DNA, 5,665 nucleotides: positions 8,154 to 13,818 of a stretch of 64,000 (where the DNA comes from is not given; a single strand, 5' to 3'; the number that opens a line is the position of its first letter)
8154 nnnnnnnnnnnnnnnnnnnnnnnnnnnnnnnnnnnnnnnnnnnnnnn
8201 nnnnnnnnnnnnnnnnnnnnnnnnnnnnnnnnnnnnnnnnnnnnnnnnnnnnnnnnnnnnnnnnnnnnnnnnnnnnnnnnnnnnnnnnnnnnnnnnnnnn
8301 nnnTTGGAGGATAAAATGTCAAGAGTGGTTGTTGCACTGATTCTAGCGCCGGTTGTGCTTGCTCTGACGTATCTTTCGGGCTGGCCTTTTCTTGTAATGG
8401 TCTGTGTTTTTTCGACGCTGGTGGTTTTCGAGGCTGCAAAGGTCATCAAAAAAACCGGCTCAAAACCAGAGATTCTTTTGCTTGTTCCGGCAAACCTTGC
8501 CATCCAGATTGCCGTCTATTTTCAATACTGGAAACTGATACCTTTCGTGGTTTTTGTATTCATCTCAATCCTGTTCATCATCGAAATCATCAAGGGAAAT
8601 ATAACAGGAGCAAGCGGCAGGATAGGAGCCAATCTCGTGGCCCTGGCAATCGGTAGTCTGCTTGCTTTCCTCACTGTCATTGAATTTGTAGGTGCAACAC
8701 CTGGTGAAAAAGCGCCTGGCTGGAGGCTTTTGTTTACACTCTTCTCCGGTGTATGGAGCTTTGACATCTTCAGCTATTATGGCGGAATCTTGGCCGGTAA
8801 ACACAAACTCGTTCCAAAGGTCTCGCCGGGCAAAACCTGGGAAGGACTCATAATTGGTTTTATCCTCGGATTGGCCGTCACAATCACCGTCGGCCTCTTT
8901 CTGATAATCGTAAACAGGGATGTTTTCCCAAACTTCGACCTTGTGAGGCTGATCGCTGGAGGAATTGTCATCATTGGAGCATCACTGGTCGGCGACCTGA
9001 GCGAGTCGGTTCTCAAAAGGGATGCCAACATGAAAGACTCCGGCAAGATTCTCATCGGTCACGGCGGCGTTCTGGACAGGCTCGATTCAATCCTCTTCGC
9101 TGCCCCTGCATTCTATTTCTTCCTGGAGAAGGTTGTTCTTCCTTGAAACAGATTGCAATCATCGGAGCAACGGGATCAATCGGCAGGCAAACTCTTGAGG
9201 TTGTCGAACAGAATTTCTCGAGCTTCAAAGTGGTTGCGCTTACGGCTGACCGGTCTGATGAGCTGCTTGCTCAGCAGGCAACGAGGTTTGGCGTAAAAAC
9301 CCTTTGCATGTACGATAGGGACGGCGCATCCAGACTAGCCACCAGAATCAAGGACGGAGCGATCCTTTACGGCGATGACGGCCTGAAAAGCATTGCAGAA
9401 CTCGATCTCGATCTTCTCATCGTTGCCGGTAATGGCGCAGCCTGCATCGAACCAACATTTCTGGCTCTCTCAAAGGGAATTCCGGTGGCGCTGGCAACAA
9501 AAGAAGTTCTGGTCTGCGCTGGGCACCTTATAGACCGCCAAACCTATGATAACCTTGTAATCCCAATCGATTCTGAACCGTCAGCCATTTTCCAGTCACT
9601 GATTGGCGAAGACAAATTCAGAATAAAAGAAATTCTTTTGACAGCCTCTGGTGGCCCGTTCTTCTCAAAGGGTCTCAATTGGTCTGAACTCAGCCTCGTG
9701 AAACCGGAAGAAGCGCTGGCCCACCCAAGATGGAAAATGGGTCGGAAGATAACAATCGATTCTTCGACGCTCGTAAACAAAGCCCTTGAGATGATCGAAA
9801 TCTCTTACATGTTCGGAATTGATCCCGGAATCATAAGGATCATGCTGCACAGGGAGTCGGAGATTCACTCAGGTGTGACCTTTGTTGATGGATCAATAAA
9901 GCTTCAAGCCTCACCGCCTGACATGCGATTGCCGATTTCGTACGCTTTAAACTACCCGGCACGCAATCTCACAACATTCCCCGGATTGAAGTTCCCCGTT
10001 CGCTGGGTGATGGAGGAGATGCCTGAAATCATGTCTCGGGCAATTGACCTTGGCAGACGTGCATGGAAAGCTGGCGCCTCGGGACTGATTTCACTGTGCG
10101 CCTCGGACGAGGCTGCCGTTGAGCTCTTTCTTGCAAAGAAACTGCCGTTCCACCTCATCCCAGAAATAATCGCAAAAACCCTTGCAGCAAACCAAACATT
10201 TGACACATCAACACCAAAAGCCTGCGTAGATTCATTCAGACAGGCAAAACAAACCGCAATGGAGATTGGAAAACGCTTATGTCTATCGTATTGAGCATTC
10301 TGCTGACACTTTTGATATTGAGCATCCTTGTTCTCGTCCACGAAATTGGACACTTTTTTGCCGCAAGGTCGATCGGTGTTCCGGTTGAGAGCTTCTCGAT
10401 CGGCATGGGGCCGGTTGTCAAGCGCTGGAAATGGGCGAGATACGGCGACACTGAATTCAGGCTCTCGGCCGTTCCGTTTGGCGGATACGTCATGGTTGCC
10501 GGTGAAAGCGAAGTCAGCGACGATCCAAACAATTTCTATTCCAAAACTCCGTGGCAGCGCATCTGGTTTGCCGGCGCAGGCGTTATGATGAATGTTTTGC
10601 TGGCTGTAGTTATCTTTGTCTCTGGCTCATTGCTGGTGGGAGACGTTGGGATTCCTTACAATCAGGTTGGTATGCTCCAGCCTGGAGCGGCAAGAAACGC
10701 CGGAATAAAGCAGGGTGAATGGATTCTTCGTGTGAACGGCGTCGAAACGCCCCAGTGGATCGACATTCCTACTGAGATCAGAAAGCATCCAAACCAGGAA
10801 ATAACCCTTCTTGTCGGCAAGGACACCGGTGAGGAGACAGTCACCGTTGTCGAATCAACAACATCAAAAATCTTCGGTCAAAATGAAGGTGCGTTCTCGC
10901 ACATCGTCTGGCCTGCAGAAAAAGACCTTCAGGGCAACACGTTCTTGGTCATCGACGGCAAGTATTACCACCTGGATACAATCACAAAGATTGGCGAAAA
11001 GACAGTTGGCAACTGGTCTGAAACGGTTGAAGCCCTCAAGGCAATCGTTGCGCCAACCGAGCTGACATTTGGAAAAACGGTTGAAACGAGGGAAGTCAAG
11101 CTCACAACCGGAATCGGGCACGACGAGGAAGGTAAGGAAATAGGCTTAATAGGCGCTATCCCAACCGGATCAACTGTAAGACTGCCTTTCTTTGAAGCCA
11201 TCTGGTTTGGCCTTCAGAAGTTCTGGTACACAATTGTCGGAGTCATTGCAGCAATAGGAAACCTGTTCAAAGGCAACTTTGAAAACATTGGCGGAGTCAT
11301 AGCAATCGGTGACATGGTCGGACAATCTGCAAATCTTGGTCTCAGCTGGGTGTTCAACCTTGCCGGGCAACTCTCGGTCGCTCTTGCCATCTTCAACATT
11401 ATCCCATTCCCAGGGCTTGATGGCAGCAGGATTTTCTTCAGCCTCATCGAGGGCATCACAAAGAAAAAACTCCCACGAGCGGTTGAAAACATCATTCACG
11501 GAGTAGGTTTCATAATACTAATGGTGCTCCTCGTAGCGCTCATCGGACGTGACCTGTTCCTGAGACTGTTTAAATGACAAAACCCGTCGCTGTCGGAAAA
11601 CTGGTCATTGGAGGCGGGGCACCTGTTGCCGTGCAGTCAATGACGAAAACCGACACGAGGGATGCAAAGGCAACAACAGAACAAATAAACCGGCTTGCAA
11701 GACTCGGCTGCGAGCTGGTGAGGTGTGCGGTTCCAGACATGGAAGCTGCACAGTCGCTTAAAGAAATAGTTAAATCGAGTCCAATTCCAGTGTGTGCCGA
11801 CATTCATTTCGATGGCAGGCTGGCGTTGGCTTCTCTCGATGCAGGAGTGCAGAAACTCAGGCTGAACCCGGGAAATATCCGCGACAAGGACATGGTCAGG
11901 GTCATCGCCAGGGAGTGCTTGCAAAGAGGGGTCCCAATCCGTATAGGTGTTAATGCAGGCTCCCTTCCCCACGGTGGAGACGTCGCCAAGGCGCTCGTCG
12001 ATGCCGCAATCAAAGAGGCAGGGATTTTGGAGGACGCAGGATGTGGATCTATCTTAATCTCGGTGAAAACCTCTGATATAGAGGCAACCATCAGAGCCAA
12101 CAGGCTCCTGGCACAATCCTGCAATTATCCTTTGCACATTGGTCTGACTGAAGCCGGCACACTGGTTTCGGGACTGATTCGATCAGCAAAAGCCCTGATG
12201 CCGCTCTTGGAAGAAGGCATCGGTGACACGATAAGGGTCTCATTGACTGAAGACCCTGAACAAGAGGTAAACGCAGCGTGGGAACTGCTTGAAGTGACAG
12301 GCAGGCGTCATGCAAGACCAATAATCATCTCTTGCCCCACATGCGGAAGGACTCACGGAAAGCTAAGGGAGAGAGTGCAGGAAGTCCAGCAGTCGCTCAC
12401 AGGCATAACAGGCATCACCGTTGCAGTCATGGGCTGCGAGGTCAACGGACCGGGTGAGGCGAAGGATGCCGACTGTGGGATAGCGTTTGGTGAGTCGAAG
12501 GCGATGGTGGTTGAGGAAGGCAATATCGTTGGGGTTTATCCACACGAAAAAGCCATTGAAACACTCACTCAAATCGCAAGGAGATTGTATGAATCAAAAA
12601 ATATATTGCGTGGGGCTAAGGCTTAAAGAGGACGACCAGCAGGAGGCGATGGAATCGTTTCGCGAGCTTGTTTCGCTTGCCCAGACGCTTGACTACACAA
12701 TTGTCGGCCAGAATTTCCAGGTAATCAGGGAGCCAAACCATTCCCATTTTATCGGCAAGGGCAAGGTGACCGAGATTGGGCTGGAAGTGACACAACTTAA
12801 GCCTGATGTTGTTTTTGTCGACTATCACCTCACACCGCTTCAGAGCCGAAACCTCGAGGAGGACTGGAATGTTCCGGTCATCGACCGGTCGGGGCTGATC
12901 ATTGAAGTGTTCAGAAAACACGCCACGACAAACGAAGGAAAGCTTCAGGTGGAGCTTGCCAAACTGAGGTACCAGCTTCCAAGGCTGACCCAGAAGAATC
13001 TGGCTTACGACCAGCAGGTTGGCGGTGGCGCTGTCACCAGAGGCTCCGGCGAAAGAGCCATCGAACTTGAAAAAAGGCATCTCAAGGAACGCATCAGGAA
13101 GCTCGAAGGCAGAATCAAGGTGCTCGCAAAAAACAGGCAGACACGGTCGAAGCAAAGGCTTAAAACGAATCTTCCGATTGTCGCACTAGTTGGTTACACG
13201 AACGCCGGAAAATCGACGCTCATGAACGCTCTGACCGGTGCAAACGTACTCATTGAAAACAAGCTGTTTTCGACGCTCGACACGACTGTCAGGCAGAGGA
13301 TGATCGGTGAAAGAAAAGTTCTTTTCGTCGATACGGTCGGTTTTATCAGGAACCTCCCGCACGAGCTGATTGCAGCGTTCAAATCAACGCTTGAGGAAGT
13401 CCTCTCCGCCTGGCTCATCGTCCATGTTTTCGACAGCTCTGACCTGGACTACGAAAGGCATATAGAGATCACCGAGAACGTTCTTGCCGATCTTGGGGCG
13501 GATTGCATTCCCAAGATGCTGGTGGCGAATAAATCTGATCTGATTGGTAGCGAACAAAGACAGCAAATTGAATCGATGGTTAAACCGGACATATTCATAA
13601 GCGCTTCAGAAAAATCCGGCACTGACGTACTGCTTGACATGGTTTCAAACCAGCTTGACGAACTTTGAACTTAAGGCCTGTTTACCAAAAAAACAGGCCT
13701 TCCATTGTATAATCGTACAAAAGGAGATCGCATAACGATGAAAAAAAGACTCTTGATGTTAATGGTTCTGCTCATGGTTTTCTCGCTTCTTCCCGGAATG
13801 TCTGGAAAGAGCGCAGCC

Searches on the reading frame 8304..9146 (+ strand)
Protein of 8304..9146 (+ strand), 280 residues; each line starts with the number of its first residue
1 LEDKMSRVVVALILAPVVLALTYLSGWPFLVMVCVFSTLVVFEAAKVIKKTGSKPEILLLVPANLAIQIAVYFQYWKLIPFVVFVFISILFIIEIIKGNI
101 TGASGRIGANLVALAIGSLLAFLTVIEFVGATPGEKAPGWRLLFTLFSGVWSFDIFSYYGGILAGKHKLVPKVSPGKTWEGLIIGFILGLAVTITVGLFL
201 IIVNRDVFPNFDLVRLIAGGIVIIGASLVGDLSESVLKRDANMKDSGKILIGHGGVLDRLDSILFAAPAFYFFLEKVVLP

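Call 65: search_protein_families(library=pfam, proteins=[window:8304-9146:+], max_evalue=0.000001)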
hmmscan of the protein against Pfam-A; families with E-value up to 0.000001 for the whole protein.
window:8304-9146:+ (280 aa): 1 family
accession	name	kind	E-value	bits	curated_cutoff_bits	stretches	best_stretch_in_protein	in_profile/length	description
PF01148.25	CTP_transf_1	-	3.9e-51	174.9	24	1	6-275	2-262/264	Cytidylyltransferase family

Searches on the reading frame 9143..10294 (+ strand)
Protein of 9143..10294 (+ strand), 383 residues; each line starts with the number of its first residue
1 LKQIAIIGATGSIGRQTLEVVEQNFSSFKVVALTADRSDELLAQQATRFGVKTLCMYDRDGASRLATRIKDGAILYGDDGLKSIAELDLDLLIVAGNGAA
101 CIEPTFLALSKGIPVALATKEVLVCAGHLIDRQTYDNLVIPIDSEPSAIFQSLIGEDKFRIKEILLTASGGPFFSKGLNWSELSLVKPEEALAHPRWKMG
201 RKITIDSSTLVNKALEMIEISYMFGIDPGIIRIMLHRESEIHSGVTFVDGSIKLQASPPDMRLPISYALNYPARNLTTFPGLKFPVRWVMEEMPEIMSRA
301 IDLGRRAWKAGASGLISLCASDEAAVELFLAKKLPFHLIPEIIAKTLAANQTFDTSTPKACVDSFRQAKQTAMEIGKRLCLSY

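Call 64: search_protein_families(library=pfam, proteins=[window:9143-10294:+], max_evalue=0.000001)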
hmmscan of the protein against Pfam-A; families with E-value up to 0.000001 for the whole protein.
window:9143-10294:+ (383 aa): 3 families
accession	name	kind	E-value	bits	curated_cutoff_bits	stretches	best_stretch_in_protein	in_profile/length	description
PF08436.17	DXP_redisom_C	-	2.7e-31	108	26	1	139-224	1-84/84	1-deoxy-D-xylulose 5-phosphate reductoisomerase C-terminal domain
PF02670.22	DXP_reductoisom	-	1.9e-28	100.2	21.7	1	4-127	1-129/129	1-deoxy-D-xylulose 5-phosphate reductoisomerase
PF13288.12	DXPR_C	-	3.4e-18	66.4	27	1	257-361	2-105/115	DXP reductoisomerase C-terminal domain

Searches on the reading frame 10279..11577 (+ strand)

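Call 64: search_protein_families(library=pfam, proteins=[window:10279-11577:+], max_evalue=0.000001)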
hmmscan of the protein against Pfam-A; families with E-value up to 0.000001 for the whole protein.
window:10279-11577:+ (432 aa): 1 family
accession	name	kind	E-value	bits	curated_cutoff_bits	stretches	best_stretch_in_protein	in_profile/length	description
PF02163.28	Peptidase_M50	-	4.3e-57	193.4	27.2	1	10-417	2-221/221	Peptidase family M50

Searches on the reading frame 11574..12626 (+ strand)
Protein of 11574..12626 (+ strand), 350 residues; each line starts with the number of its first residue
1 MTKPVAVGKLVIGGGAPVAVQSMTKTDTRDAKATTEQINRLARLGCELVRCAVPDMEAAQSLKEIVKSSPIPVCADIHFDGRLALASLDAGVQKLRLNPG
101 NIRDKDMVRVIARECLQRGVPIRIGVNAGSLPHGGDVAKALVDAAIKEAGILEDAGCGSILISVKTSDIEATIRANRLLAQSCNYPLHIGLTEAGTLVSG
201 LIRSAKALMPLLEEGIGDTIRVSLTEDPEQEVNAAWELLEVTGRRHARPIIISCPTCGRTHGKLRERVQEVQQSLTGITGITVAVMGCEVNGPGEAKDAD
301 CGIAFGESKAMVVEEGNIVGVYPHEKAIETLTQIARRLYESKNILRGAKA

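Call 64: search_protein_families(library=pfam, proteins=[window:11574-12626:+], max_evalue=0.000001)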
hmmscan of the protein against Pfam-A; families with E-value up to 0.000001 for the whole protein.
window:11574-12626:+ (350 aa): 1 family
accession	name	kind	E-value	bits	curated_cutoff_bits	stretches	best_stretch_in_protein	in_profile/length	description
PF04551.19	GcpE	-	5.8e-126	420.6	32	1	2-334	1-340/343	GcpE protein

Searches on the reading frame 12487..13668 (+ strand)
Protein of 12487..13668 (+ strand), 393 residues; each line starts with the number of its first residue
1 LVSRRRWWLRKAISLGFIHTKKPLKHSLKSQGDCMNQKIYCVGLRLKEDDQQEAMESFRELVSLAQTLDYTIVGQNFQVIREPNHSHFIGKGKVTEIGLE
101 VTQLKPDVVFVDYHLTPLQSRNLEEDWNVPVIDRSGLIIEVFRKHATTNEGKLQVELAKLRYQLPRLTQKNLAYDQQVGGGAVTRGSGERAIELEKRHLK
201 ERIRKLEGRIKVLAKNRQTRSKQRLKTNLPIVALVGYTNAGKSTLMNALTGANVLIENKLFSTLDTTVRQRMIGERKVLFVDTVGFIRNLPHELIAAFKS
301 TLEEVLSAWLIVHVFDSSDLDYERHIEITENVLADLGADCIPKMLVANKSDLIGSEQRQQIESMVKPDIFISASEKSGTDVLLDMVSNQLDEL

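Call 65: search_protein_families(library=pfam, proteins=[window:12487-13668:+], max_evalue=0.000001)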
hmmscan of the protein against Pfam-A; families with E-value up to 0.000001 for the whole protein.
window:12487-13668:+ (393 aa): 5 families
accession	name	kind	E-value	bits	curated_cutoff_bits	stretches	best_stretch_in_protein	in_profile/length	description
PF13167.11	GTP-bdg_N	-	1.9e-23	83.3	25.4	1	56-142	2-88/89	GTP-binding GTPase N-terminal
PF16360.10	GTP-bdg_M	-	5.7e-23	81.7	29.5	1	145-224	1-79/79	GTP-binding GTPase Middle Region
PF01926.29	MMR_HSR1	-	8.9e-20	71.3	21.9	1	232-349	2-113/113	50S ribosome-binding GTPase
PF02421.24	FeoB_N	-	6.6e-08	32.7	27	1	232-382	3-152/156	Ferrous iron transport protein B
PF03193.22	RsgA_GTPase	-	8.3e-07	29.4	30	0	196-286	72-168/174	RsgA GTPase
